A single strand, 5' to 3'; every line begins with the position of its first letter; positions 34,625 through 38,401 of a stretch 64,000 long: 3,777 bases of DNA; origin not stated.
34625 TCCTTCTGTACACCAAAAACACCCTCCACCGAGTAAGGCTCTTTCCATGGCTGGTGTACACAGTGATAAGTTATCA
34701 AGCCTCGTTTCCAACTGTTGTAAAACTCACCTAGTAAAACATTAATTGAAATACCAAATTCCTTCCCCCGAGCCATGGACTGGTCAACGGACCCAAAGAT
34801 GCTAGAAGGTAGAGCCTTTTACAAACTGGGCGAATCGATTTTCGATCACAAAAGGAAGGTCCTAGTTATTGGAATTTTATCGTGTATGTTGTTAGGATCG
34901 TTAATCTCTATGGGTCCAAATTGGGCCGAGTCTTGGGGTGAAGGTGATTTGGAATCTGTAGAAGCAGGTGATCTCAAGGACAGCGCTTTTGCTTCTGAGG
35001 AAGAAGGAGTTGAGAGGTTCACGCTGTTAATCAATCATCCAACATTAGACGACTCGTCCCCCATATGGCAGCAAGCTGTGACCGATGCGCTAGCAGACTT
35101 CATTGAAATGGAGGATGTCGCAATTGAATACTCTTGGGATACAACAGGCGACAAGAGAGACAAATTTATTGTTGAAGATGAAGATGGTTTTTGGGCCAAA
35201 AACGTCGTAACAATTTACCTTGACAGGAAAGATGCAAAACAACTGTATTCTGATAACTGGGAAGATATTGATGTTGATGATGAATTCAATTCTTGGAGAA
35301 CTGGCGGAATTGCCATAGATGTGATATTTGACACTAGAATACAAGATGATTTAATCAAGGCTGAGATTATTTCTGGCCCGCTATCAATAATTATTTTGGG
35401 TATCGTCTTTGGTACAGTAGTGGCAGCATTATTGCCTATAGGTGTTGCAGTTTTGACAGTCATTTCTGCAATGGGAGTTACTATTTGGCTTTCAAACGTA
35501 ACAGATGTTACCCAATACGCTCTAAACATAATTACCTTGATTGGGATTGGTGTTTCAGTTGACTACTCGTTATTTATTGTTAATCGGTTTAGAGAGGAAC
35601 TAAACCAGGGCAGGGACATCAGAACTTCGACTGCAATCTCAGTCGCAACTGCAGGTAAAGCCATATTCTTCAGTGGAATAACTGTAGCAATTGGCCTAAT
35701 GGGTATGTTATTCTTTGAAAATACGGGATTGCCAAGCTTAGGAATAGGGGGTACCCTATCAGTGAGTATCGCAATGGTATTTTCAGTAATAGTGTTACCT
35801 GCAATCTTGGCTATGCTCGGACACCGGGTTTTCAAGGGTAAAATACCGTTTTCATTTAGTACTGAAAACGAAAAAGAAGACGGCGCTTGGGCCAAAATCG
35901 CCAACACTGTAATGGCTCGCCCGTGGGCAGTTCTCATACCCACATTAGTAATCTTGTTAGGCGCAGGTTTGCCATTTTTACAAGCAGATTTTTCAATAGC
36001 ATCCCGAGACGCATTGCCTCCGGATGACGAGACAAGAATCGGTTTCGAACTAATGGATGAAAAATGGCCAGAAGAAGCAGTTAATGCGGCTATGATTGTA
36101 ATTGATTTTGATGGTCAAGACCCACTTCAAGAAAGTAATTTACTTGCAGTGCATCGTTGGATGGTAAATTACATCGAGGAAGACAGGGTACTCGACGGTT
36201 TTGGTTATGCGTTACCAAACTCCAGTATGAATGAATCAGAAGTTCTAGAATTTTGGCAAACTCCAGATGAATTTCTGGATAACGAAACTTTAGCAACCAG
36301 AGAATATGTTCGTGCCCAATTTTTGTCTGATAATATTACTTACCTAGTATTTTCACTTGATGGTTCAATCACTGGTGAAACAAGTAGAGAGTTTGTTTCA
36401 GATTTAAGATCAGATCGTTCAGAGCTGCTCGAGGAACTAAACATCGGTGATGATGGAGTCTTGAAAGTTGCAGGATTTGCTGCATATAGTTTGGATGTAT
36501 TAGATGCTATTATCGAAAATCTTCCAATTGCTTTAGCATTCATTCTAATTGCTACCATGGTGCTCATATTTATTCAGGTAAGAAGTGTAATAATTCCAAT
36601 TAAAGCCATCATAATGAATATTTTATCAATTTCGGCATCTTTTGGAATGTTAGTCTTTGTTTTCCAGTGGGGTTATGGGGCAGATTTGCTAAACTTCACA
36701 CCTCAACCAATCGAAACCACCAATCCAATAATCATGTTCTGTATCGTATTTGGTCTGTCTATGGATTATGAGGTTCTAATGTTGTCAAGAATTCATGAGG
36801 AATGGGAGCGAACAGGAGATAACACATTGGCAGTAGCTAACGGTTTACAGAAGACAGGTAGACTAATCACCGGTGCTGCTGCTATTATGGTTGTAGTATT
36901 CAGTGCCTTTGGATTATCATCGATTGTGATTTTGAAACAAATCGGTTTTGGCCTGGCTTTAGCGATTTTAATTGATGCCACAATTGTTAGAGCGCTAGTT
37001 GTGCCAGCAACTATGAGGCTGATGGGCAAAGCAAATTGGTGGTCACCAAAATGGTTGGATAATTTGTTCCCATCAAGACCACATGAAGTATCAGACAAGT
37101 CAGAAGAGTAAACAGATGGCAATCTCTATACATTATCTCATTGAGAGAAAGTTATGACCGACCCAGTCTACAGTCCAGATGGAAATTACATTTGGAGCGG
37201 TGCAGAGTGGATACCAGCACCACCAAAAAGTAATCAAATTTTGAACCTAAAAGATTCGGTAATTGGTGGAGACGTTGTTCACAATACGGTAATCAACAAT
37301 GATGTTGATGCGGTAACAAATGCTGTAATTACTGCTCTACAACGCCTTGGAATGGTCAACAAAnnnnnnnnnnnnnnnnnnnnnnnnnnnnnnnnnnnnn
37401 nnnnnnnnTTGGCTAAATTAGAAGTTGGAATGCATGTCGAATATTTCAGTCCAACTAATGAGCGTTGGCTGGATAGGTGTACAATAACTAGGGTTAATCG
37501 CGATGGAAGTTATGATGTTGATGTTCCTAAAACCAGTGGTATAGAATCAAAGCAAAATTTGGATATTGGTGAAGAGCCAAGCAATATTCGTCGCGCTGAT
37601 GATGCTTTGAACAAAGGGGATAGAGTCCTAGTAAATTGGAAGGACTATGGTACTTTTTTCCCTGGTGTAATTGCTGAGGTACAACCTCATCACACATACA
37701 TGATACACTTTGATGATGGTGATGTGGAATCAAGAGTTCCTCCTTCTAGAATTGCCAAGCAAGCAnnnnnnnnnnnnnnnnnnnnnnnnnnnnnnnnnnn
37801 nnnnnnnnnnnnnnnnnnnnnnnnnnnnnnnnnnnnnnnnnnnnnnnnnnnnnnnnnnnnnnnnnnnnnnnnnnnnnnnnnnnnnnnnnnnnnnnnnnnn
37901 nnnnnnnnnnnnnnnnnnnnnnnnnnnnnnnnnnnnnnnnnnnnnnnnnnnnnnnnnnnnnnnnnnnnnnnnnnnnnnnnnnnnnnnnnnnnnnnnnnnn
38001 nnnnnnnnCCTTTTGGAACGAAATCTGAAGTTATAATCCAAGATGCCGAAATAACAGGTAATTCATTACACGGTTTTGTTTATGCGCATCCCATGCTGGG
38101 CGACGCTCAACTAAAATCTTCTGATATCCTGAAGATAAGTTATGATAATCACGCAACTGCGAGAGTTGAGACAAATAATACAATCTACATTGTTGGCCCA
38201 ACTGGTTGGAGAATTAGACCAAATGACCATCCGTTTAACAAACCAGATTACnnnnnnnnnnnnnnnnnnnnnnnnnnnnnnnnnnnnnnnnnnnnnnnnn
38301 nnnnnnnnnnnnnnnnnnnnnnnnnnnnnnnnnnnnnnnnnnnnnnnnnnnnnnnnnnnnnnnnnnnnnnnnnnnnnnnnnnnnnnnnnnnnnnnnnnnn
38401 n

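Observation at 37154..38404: Eukaryote-like chromatin-reader and calcium-sensor domain combination: three Tudor/Agenet-like modules plus an EF-hand pair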

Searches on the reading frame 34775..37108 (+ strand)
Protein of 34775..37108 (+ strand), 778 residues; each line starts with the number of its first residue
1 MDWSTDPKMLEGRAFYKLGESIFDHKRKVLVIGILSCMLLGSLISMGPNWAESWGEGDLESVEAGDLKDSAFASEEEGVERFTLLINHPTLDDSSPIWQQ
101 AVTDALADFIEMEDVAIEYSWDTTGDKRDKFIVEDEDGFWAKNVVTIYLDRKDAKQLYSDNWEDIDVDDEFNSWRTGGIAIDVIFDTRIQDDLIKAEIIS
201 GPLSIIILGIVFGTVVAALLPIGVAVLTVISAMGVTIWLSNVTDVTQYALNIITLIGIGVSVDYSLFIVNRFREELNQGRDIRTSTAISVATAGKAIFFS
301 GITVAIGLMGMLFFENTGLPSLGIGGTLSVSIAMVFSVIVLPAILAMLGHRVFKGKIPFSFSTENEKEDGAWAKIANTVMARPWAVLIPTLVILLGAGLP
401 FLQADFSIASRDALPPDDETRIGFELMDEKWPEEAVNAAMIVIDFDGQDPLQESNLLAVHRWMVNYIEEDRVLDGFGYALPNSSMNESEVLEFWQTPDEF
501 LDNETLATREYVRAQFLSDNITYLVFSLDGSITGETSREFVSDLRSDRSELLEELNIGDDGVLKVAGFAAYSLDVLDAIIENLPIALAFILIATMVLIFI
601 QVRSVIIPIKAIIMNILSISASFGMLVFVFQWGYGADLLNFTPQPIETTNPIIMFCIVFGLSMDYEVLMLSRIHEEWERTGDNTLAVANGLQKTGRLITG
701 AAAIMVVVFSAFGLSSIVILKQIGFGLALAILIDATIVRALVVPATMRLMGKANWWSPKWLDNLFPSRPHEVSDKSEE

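Call 3: search_protein_families(library=pfam, proteins=[window:34775-37108:+], max_evalue=1)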
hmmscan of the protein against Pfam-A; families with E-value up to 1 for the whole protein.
window:34775-37108:+ (778 aa): 2 families
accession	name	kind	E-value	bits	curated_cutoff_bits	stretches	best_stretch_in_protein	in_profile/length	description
PF03176.21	MMPL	-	1.8e-66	224.8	20.5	2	188-384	140-331/333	MMPL family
PF11696.13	DUF3292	-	0.21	10.4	25.7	1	664-741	286-362/648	Protein of unknown function (DUF3292)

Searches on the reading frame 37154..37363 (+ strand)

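Call 34: search_protein_families(library=pfam, alignment_id=A4, max_evalue=10)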
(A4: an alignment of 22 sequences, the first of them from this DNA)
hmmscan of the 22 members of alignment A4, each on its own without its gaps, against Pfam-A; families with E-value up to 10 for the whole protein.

A. member 1, seq(70 aa): 0 families

B. families by the number of members that match (of 22 scanned): 3 families
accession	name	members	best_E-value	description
PF07676.18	PD40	2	0.041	WD40-like Beta Propeller Repeat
PF22371.1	P7_N_core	1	0.02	Core protein P7, N-terminal core domain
PF20284.3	CTD8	1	0.021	C-terminal domain 8 of the ABC-three component (ABC-3C) systems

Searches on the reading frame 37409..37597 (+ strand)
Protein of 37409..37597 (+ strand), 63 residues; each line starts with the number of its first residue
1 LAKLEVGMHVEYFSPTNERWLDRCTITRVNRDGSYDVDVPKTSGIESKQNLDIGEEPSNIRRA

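Call 51: search_solved_structures(query=A8, max_evalue=5, show_alignments=3)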
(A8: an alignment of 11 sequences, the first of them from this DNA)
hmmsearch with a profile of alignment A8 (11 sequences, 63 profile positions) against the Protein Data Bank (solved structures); distinct sequences matched with E-value up to 5: 9.
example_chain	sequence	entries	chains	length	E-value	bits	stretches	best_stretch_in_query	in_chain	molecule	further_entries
3p8d_A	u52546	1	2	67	0.44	13.5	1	25-48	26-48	Medulloblastoma antigen MU-MB-50.72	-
2ldm_A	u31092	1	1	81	0.46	13.4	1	25-48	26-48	Uncharacterized protein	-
3qii_A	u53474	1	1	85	0.55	13.2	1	25-48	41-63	PHD finger protein 20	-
9e7m_Ja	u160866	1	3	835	0.56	13.2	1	15-45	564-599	Tip attachment protein J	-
8iyk_J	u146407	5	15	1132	0.82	12.6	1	15-45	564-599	Tip attachment protein J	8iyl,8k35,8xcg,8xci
4b54_A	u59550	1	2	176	1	12.3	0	6-33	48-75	LIPOPOLYSACCHARIDE EXPORT SYSTEM PROTEIN LPTC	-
3my2_A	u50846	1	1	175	1.2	12.1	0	6-33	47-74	Lipopolysaccharide export system protein lptC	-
2xn4_A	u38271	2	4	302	1.7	11.6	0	10-20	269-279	KELCH-LIKE PROTEIN 2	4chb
6s8n_C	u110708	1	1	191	1.8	11.6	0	6-33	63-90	Lipopolysaccharide export system protein LptC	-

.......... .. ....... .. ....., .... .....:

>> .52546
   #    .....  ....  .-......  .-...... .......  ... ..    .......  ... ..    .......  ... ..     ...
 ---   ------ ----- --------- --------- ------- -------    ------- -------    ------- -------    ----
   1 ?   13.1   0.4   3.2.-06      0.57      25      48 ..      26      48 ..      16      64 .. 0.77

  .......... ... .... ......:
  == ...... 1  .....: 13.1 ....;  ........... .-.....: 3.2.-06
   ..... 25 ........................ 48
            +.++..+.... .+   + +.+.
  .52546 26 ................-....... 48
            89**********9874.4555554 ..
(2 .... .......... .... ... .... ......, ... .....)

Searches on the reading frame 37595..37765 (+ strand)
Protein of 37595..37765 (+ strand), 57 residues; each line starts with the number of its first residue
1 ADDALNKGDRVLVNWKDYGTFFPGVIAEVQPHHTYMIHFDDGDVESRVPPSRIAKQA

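Call 50: search_solved_structures(query=A7, max_evalue=1, show_alignments=4)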
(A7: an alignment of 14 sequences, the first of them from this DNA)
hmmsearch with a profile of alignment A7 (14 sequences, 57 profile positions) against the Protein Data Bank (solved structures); distinct sequences matched with E-value up to 1: 47.
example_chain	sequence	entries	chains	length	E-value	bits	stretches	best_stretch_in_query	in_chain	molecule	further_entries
9gii_A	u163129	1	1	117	4.7e-07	32.4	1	3-53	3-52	Lysine-specific demethylase 4A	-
9gp4_A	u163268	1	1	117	5.1e-07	32.3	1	3-53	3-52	Lysine-specific demethylase 4A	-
2qqr_A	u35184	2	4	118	5.2e-07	32.3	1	4-53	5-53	JmjC domain-containing histone demethylation protein 3A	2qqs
5var_A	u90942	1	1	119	5.3e-07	32.3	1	4-53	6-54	Lysine-specific demethylase 4A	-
2gf7_A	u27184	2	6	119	5.4e-07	32.3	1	4-53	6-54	Jumonji domain-containing protein 2A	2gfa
5d6w_A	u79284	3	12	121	5.7e-07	32.2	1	4-53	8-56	Lysine-specific demethylase 4A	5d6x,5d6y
7d4a_A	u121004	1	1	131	9.2e-07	31.5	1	4-53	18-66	Lysine-specific demethylase 4A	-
2ldm_A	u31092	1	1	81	2.2e-05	27.1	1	3-45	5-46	Uncharacterized protein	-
3p8d_A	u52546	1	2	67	3.5e-05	26.5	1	3-45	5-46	Medulloblastoma antigen MU-MB-50.72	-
21ed_A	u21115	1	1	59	3.9e-05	26.3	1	5-42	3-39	PHD finger protein 20-like protein 1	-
8svg_A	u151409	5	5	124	4.7e-05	26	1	6-42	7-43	Tumor protein p53 binding protein 1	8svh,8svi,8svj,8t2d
3lgf_A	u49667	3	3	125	4.8e-05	26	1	6-42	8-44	Tumor suppressor p53-binding protein 1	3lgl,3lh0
2g3r_A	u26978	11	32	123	5e-05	25.9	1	6-42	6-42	Tumor suppressor p53-binding protein 1 | TP53-binding protein 1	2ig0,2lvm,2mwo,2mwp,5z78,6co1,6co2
6my0_A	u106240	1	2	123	5.1e-05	25.9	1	6-42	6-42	TP53-binding protein 1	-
8u4u_A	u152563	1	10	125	5.3e-05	25.9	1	6-42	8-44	TP53-binding protein 1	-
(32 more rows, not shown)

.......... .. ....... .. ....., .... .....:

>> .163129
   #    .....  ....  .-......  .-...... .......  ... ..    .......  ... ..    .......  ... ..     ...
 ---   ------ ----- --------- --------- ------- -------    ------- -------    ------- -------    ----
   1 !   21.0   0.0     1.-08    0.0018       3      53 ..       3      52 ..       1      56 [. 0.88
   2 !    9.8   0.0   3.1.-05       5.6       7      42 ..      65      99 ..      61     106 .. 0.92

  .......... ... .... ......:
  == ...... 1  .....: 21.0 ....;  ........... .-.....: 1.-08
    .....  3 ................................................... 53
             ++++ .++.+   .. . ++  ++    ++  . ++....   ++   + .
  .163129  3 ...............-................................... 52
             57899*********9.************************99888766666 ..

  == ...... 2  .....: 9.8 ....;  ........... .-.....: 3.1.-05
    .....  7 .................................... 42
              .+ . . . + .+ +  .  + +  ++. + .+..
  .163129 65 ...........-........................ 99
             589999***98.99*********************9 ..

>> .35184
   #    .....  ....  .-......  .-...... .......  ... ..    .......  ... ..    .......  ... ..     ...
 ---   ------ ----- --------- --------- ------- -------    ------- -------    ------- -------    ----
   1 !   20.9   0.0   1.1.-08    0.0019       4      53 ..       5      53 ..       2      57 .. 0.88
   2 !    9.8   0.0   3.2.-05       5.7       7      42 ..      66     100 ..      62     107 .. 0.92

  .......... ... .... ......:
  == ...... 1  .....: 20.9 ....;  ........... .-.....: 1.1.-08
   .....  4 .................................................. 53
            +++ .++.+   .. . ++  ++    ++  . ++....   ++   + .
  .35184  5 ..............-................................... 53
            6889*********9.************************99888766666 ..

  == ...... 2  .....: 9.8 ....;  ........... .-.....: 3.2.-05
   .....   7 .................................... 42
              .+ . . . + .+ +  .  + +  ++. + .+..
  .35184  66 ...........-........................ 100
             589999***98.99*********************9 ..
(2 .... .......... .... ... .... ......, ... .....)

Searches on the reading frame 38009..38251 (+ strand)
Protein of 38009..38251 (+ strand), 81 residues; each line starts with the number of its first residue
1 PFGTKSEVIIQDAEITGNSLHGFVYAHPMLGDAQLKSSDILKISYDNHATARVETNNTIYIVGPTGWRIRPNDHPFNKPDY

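Call 32: search_solved_structures(query=A3, max_evalue=10, show_alignments=3)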
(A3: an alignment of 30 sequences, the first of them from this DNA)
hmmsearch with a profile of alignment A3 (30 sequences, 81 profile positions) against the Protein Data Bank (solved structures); distinct sequences matched with E-value up to 10: 0.

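Call 33: search_protein_families(library=pfam, alignment_id=A3, max_evalue=10)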
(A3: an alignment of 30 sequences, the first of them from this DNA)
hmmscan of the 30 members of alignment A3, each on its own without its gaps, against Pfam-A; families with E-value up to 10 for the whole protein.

A. member 1, seq(81 aa): 0 families

B. families by the number of members that match (of 30 scanned): 3 families
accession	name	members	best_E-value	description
PF20339.3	DUF6634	5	0.078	Family of unknown function (DUF6634)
PF18374.6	Enolase_like_N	3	0.19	Enolase N-terminal domain-like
PF21441.3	DUF3860-like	1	0.095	DUF3860-like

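Call 41: predict_structure(alignment_id=A3)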
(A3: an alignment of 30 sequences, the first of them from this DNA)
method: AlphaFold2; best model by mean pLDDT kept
length: 81 residues; sequences in the alignment: 30
mean_pLDDT: 92.0   pTM: 0.80
mean pLDDT of the five models: 92.0, 89.7, 89.6, 89.6, 82.4
residues with pLDDT >= 90: 64; 70-90: 14; 50-70: 3; < 50: 0
segments of 3 or more residues with pLDDT < 50: none
pLDDT, mean of each block of 10 residues (from residue 1): 83 97 93 95 95 95 95 86 70
secondary structure, 60 per line:
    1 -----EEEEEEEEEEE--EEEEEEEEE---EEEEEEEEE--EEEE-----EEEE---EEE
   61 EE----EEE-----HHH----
elements in order: E6-16 E19-27 E31-39 E42-45 E51-54 E58-62 E67-69

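Call 44: fold_search(model_id=the predicted structure, library=pdb)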
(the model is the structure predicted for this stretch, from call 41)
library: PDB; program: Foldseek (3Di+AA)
matches with E <= 10: 438; with E <= 0.001: 0
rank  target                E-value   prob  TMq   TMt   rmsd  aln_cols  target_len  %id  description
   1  3mxn_B                6.7e-01  0.10  0.27  0.19  12.7        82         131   17  Crystal structure of the RMI core complex (released 2010-09-15)
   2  9bap                  7.1e-01  0.63  0.47  0.05   5.5        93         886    8  CryoEM structure of Apo-DIM2 (released 2024-07-24)
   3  5tr3_A                7.1e-01  0.09  0.24  0.05  17.6        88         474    9  2.5 Angstrom Resolution Crystal Structure of Dihydrolipoyl Dehydrogenase from Pseudomonas putida in Complex with FAD. (released 2016-11-09)
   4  7t1y_B                9.6e-01  0.16  0.31  0.07  10.7        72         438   12  Structure of the Fbw7-Skp1-MycCdegron complex (released 2022-02-16)
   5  3rn2_B                9.6e-01  0.13  0.26  0.12   7.3        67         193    3  Structural Basis of Cytosolic DNA Recognition by Innate Immune Receptors (released 2012-04-25)
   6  6yys_C                1.1e+00  0.04  0.18  0.03   9.5        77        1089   16  Structure of Mycobacterium smegmatis HelD protein in complex with RNA polymerase core - State II, primary channel enga (released 2020-11-04)
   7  3au5_B                1.1e+00  0.13  0.29  0.07   9.6        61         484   11  Structure of the human myosin-X MyTH4-FERM cassette (released 2011-07-13)
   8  3rn2_A                1.3e+00  0.12  0.26  0.12   7.4        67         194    3  Structural Basis of Cytosolic DNA Recognition by Innate Immune Receptors (released 2012-04-25)
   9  7jw2_B                1.3e+00  0.07  0.22  0.10  10.9        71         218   11  Crystal structure of Aedes aegypti Nibbler EXO domain (released 2021-01-20)
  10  2ovq_B                1.4e+00  0.14  0.30  0.06  10.3        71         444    8  Structure of the Skp1-Fbw7-CyclinEdegC complex (released 2007-04-24)
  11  3au4_A                1.5e+00  0.16  0.34  0.07   9.1        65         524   11  Structure of the human myosin-X MyTH4-FERM cassette bound to its specific cargo, DCC (released 2011-07-13)
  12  4gop_B                1.5e+00  0.07  0.23  0.17  10.1        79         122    6  Structure and Conformational Change of a Replication Protein A Heterotrimer Bound to ssDNA (released 2012-11-28)
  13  3lhn_B                1.5e+00  0.06  0.22  0.18  10.7        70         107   14  Crystal structure of putative lipoprotein (NP_718719.1) from Shewanella oneidensis at 1.42 A resolution (released 2010-02-23)
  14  7jw2_A                1.5e+00  0.06  0.22  0.10  10.9        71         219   11  Crystal structure of Aedes aegypti Nibbler EXO domain (released 2021-01-20)
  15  9di4_B                1.7e+00  0.06  0.23  0.15   9.8        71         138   14  RMI1-RMI2 bound to cyclic peptide L4 (released 2025-07-02)
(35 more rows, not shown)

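Call 89: fold_search(model_id=the predicted structure, library=viral)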
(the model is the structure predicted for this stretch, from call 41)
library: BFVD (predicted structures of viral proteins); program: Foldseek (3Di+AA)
matches with E <= 10: 474; with E <= 0.001: 0
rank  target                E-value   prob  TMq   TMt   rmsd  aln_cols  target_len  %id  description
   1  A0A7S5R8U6            1.8e-03  1.00  0.64  0.64   3.8        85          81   25  (no name in the UniProt tables at hand)
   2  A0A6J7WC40            3.0e-03  1.00  0.58  0.68   7.5        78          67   24  Uncharacterized protein [uncultured Caudovirales phage]
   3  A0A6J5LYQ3            3.8e-03  1.00  0.58  0.63   2.3        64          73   26  Uncharacterized protein [uncultured Caudovirales phage]
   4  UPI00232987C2         6.9e-03  1.00  0.46  0.54   4.4        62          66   19  (no name look-up for this kind of identifier)
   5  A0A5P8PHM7            8.8e-03  1.00  0.60  0.48   2.7        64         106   22  Uncharacterized protein [Serratia phage Muldoon]
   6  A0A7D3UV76            1.5e-02  1.00  0.45  0.39   2.9        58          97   17  Uncharacterized protein [Fadolivirus FV1/VV64]
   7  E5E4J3                1.7e-02  1.00  0.56  0.43   2.6        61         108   20  Uncharacterized protein [Acinetobacter phage Acj61]
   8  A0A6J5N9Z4            2.1e-02  1.00  0.55  0.18   2.5        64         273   23  Uncharacterized protein [uncultured Caudovirales phage]
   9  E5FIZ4                2.3e-02  1.00  0.51  0.39   3.4        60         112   25  Uncharacterized protein cd.1 [Escherichia phage vB_EcoM_VR7]
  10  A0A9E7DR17            2.4e-02  1.00  0.54  0.43   2.2        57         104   23  (no name in the UniProt tables at hand)
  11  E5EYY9                2.7e-02  1.00  0.55  0.43   4.8        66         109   15  (no name in the UniProt tables at hand)
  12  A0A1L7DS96            2.9e-02  1.00  0.51  0.58   3.4        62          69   22  Uncharacterized protein [Ralstonia phage phiAp1]
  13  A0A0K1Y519            3.2e-02  1.00  0.54  0.40   2.7        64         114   22  Uncharacterized protein [Klebsiella phage JD18]
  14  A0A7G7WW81            3.4e-02  1.00  0.55  0.34   2.9        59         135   14  Uncharacterized protein [Rhizobium phage AF3]
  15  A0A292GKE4            3.4e-02  1.00  0.60  0.54   2.8        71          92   22  (no name in the UniProt tables at hand)
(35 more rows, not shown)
